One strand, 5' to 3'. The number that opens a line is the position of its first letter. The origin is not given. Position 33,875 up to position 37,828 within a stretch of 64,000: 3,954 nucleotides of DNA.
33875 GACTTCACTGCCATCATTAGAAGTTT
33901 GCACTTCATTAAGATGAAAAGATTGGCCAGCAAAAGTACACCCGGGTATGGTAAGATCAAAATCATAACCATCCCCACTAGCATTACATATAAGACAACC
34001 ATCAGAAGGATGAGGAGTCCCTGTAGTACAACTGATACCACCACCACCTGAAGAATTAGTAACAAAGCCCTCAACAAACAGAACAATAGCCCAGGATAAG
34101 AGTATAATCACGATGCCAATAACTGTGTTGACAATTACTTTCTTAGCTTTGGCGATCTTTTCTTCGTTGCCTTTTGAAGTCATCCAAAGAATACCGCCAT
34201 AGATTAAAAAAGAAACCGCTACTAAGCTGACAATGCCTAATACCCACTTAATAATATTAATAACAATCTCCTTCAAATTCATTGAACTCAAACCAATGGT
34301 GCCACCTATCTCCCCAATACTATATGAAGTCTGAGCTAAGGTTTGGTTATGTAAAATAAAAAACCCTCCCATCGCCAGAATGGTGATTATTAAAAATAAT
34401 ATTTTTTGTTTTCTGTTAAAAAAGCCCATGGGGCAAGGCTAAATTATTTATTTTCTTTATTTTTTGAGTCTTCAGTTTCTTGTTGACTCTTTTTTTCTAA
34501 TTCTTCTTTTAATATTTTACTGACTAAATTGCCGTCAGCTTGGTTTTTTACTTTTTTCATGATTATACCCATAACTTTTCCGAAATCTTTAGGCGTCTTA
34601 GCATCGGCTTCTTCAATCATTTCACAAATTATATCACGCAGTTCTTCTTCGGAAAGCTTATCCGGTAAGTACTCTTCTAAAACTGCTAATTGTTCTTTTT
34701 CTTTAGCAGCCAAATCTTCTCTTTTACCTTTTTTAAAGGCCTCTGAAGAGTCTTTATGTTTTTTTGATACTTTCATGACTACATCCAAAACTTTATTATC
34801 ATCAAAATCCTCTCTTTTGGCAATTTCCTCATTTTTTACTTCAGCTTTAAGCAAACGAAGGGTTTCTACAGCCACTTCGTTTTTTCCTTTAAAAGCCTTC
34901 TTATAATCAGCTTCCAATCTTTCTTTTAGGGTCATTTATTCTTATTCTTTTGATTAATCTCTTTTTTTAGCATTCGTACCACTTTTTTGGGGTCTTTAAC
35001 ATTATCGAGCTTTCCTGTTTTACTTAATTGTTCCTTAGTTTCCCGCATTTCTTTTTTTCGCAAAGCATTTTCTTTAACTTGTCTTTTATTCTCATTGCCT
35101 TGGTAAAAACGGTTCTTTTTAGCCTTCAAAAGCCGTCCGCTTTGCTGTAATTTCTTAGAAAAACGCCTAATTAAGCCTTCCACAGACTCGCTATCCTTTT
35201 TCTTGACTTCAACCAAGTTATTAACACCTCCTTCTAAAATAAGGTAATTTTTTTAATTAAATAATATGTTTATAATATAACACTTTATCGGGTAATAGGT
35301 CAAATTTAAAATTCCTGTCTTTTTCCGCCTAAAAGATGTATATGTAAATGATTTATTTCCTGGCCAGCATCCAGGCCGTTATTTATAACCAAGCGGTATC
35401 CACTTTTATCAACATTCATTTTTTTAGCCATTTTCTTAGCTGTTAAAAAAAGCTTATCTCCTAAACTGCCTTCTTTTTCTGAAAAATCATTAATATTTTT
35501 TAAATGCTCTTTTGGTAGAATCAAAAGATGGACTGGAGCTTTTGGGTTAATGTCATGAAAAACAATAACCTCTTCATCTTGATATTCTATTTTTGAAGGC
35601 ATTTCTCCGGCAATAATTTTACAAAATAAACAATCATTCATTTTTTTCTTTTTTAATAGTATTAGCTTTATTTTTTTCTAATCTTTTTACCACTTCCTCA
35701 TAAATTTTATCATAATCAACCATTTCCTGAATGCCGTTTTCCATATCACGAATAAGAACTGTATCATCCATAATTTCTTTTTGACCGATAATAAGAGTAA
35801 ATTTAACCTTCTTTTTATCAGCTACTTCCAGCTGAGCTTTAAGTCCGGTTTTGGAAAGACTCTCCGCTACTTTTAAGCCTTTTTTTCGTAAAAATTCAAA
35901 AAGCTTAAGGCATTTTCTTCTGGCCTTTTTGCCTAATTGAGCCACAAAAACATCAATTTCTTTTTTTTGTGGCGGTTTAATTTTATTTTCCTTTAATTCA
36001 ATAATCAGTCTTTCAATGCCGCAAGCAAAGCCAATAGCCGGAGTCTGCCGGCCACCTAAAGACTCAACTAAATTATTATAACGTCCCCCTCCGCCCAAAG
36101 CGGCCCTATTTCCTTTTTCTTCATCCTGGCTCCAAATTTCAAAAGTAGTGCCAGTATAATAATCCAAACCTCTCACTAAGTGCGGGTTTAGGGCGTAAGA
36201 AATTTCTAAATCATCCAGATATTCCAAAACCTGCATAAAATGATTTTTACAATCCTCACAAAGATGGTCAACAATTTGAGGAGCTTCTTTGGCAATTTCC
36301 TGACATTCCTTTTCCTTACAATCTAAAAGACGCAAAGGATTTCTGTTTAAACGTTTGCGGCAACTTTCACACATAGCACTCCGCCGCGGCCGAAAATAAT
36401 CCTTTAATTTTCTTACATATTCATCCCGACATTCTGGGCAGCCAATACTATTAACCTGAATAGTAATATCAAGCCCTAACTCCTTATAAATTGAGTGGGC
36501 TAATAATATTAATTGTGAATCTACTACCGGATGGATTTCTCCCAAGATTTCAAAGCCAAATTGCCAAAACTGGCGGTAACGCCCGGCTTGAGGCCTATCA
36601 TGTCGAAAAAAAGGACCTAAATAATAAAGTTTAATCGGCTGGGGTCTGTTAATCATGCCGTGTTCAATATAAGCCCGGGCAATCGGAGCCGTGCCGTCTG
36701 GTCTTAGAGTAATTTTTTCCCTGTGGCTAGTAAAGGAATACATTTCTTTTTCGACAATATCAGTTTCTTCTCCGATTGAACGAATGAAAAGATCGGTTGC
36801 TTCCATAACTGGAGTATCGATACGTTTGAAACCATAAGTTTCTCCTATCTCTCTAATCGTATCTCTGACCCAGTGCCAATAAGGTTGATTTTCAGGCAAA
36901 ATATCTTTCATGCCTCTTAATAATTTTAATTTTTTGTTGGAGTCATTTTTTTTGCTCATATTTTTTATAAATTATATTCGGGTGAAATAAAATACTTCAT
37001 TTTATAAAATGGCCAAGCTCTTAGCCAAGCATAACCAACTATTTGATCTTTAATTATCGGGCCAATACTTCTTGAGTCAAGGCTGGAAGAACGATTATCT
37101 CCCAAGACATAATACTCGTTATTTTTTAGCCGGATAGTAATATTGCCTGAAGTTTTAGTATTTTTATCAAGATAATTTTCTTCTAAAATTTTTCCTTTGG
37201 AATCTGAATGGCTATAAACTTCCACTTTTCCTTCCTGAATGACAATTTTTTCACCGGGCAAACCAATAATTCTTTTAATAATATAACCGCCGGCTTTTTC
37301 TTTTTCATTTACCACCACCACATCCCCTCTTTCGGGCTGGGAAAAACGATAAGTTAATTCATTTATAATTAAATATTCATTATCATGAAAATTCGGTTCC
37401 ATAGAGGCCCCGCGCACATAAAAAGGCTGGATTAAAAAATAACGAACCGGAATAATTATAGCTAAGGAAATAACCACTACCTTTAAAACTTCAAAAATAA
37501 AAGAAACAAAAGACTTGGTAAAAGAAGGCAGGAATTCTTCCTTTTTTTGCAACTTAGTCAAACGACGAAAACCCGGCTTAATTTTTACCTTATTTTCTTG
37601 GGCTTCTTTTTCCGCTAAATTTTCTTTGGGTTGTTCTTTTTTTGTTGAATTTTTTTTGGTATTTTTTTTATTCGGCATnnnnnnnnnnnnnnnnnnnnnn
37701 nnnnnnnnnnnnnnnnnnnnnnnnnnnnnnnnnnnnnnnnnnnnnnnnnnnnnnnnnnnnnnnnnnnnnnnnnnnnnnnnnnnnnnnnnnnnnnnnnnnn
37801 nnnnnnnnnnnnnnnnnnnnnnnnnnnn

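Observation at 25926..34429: Surface module: two TSP3-repeat membrane-anchored proteins plus a 2115-aa Cys-rich giant protein with a pilin-like N-terminal hairpin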

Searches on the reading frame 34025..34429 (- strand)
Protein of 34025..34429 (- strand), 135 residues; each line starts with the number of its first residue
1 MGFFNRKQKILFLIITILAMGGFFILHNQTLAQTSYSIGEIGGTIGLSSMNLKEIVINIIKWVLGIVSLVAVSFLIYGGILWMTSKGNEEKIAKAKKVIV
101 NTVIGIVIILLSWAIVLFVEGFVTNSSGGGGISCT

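Call 37: search_solved_structures(query=A2, max_evalue=10, show_alignments=3)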
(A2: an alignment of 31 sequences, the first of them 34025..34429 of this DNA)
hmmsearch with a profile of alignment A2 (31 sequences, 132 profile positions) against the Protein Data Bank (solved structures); distinct sequences matched with E-value up to 10: 25.
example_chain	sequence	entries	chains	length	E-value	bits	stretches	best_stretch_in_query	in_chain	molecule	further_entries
6i3b_A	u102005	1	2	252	6.6e-07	32.6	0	78-96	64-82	cPizza6-AYW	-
6i38_A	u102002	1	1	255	7.4e-07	32.5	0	78-96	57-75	nv2Pizza6-AYW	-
6i37_A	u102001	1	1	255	7.6e-07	32.4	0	78-96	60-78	nv1Pizza6-AYW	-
6f0q_A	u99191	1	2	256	8e-07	32.4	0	78-96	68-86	Pizza6-AYW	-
6i39_A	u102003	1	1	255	3.1e-06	30.4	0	78-96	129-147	v31Pizza6-AYW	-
6i3a_A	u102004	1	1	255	1.7e-05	28.1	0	78-96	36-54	v22Pizza6-AYW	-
7zph_A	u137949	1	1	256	2.8e-05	27.3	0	78-96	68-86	Pizza6-TNK-RSH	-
6f0s_A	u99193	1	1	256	4.1e-05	26.8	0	78-96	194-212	Pizza6-SYW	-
7zqg_A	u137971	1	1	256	4.1e-05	26.8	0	78-96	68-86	Pizza6-KSH-TSH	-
7zcj_A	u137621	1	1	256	4.1e-05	26.8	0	78-96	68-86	Pizza6-TNH-TSH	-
7zq2_A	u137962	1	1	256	4.3e-05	26.7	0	78-96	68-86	Pizza6-RSH-TSH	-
7zpz_A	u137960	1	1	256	4.9e-05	26.6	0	78-96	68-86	Pizza6-TSR-TSH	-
7zpw_A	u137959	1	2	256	8.2e-05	25.9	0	78-96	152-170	Pizza6-TSK-TSH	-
3wwa_A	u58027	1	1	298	0.0014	21.8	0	78-96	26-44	Pizza7H protein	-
6qsd_A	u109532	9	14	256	0.0046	20.2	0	78-96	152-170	Pizza6S | Pizza6-S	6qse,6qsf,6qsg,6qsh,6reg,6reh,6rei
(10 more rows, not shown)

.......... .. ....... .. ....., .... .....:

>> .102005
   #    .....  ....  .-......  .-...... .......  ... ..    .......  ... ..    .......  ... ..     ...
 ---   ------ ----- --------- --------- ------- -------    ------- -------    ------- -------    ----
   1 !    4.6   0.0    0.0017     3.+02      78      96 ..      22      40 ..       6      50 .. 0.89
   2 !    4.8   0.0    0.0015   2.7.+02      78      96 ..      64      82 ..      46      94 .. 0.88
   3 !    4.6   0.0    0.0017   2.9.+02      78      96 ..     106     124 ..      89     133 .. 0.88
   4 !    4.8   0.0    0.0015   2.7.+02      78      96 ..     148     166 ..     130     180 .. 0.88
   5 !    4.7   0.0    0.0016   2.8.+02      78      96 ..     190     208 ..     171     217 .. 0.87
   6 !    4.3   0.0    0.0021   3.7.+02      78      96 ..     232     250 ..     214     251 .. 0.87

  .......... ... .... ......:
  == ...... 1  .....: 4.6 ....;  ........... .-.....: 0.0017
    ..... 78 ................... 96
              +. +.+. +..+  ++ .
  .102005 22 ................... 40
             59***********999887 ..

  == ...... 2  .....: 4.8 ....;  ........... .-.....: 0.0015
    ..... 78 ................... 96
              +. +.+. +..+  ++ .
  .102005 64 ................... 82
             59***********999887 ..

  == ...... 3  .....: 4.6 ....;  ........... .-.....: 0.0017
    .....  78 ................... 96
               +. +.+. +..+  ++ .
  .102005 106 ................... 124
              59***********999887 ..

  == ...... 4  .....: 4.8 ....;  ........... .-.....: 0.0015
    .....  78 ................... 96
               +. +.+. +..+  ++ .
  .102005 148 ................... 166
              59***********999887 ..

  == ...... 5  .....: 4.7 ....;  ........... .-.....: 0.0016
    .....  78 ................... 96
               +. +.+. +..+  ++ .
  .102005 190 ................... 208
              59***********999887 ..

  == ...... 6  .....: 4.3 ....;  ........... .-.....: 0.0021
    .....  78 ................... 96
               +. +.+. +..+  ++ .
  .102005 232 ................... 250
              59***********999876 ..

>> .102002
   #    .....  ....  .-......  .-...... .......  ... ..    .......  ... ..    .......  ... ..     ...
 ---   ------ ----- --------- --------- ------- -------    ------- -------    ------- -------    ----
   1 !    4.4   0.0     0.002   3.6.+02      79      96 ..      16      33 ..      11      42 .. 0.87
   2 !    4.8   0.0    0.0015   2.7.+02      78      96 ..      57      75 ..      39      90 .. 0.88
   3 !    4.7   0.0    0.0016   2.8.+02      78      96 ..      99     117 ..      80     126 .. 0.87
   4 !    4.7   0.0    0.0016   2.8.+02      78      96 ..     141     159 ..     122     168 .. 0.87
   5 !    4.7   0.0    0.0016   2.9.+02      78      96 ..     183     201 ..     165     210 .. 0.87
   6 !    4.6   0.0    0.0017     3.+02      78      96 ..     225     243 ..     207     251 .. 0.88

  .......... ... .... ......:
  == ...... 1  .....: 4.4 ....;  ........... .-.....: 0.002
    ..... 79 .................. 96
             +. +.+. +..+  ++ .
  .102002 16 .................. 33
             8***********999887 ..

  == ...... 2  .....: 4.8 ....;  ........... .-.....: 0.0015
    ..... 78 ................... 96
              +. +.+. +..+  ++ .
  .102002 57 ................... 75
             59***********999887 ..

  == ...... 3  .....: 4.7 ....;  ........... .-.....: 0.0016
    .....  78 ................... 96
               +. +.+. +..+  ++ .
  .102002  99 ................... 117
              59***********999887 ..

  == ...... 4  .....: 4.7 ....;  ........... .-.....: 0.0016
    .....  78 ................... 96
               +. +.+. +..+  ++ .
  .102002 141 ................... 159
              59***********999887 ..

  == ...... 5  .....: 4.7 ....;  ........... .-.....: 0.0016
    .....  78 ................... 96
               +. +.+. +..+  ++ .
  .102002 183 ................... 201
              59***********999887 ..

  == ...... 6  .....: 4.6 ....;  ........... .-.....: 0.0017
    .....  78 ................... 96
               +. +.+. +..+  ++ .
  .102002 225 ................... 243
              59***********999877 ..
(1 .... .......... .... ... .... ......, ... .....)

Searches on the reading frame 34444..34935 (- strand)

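Call 6: search_protein_families(library=pfam, proteins=[window:34444-34935:-], max_evalue=0.01)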
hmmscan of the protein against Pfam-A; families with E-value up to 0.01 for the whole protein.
window:34444-34935:- (163 aa): 3 families
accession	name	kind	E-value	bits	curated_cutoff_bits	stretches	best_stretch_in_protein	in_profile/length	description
PF09424.15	YqeY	-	1.2e-43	149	27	1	4-146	1-143/143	Yqey-like protein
PF02637.23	GatB_Yqey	-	1.3e-06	28.8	27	1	27-146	22-148/148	GatB domain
PF08631.16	SPO22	-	0.0023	17.9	27.5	0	91-151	133-190/274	Meiosis protein SPO22/ZIP4 like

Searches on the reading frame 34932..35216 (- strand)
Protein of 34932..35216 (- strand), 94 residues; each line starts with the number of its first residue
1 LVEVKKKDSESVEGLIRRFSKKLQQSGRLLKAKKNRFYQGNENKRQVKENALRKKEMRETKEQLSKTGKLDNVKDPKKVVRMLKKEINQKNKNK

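Call 6: search_protein_families(library=pfam, proteins=[window:34932-35216:-], max_evalue=0.01)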
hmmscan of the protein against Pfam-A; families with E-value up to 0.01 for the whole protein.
window:34932-35216:- (94 aa): 1 family
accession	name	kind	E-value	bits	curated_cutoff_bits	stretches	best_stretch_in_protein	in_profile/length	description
PF01165.25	Ribosomal_S21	-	5.5e-05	23.2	27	1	4-55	2-53/55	Ribosomal protein S21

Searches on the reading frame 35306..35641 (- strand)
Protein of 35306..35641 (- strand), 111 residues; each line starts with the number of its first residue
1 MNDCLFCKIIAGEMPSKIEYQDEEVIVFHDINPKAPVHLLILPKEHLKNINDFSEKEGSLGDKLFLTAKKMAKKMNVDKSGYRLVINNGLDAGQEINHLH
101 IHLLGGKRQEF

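Call 6: search_protein_families(library=pfam, proteins=[window:35306-35641:-], max_evalue=0.01)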
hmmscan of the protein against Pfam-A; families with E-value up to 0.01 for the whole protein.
window:35306-35641:- (111 aa): 2 families
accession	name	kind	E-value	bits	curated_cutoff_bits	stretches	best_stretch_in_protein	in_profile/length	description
PF01230.28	HIT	-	7.9e-27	94.2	21.5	1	12-108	2-97/98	HIT domain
PF11969.13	DcpS_C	-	5.8e-25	88.4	24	1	4-105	2-101/114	Scavenger mRNA decapping enzyme C-term binding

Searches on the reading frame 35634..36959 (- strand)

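Call 6: search_protein_families(library=pfam, proteins=[window:35634-36959:-], max_evalue=0.01)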
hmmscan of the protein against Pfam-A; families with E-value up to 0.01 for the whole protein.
window:35634-36959:- (441 aa): 4 families
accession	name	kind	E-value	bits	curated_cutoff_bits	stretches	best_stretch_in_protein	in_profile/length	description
PF13393.11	tRNA-synt_His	-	5.9e-45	154.3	25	1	16-318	1-308/308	Histidyl-tRNA synthetase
PF03129.25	HGTP_anticodon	-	5.6e-13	49.3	21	1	336-425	1-93/94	Anticodon binding domain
PF00587.30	tRNA-synt_2b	-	1.7e-12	48.2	29.3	1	78-324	5-177/179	tRNA synthetase class II core domain (G, H, P, S and T)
PF25206.1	DUF7836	-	0.0028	17.9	26.7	0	172-202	8-38/59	Domain of unknown function (DUF7836)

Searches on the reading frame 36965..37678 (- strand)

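Call 9: search_protein_families(library=pfam, proteins=[window:36965-37678:-], max_evalue=0.001)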
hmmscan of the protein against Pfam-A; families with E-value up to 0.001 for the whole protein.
window:36965-37678:- (237 aa): 2 families
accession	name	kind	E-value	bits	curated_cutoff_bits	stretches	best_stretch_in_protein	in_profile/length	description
PF10502.14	Peptidase_S26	-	2.6e-40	138.6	22.9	1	62-222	2-168/168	Signal peptidase, peptidase S26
PF00717.28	Peptidase_S24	-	6.7e-05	23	23.3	1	87-145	39-89/116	Peptidase S24-like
